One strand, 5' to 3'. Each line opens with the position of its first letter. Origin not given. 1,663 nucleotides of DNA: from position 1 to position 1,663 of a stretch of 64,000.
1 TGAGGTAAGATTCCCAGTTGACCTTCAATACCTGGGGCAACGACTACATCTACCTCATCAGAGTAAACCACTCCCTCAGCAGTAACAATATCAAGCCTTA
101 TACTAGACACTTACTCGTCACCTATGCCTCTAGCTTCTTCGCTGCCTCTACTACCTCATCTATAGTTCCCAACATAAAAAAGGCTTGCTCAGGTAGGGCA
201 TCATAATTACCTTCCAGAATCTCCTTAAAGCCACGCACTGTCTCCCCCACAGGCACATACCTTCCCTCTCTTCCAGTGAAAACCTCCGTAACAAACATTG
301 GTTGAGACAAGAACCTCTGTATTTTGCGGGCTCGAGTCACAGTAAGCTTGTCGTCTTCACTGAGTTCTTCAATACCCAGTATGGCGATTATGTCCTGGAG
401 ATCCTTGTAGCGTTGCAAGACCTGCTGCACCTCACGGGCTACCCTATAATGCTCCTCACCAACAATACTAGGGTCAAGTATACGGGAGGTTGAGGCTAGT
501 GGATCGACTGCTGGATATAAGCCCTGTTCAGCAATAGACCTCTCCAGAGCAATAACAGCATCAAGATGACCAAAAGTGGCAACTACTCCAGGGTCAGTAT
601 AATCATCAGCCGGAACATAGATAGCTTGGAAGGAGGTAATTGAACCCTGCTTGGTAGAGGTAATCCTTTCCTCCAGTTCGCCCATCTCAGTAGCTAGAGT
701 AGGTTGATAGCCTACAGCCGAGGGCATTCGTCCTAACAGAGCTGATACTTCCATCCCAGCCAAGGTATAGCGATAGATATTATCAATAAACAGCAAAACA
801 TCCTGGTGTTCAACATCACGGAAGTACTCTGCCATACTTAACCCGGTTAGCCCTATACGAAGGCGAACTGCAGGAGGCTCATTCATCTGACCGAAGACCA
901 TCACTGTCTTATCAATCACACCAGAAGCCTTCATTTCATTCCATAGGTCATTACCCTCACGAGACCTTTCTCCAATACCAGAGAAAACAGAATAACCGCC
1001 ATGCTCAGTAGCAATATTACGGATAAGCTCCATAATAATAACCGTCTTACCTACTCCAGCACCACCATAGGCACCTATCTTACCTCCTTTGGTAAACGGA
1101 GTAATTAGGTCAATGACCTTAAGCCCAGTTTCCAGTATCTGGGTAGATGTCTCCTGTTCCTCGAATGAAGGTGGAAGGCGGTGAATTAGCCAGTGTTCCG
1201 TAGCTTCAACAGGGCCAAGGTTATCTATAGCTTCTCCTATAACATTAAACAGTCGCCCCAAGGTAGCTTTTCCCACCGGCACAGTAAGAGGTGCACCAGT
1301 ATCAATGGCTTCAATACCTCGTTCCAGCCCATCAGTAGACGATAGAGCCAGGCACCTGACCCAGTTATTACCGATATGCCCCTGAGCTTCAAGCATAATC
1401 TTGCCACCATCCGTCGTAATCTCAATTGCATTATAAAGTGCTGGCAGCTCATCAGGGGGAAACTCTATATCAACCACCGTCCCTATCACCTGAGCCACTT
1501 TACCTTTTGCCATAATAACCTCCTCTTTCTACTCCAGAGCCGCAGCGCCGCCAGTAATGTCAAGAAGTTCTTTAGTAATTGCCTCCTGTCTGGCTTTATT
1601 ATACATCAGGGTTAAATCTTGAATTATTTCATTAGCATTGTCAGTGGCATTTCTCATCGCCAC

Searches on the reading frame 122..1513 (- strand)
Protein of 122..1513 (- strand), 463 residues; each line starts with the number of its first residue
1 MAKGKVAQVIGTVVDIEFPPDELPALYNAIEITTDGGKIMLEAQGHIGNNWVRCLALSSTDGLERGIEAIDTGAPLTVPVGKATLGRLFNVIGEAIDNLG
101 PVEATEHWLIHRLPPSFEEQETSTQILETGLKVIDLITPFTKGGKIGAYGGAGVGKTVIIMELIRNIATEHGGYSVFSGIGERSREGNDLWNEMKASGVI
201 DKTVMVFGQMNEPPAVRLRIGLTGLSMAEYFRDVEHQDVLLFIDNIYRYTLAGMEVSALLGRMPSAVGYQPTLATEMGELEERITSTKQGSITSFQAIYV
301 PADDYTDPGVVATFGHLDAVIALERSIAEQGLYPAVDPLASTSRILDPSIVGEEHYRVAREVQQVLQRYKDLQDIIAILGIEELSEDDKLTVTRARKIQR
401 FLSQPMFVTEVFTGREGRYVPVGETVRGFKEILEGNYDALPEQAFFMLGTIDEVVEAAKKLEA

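Call 75: search_protein_families(library=pfam, proteins=[window:122-1513:-], max_evalue=0.00001)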
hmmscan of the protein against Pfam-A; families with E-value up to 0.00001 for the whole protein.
window:122-1513:- (463 aa): 3 families
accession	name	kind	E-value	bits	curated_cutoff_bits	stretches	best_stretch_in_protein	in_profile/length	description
PF00006.31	ATP-synt_ab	-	1.4e-69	234.4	29.5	1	130-343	1-213/213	ATP synthase alpha/beta family, nucleotide-binding domain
PF22919.1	ATP-synt_VA_C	-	2.6e-17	63.1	24.7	1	349-438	6-98/101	C-terminal domain of V and A type ATP synthase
PF02874.29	ATP-synt_ab_N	-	2.6e-14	53.9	20.9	1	6-73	1-69/69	ATP synthase alpha/beta family, beta-barrel domain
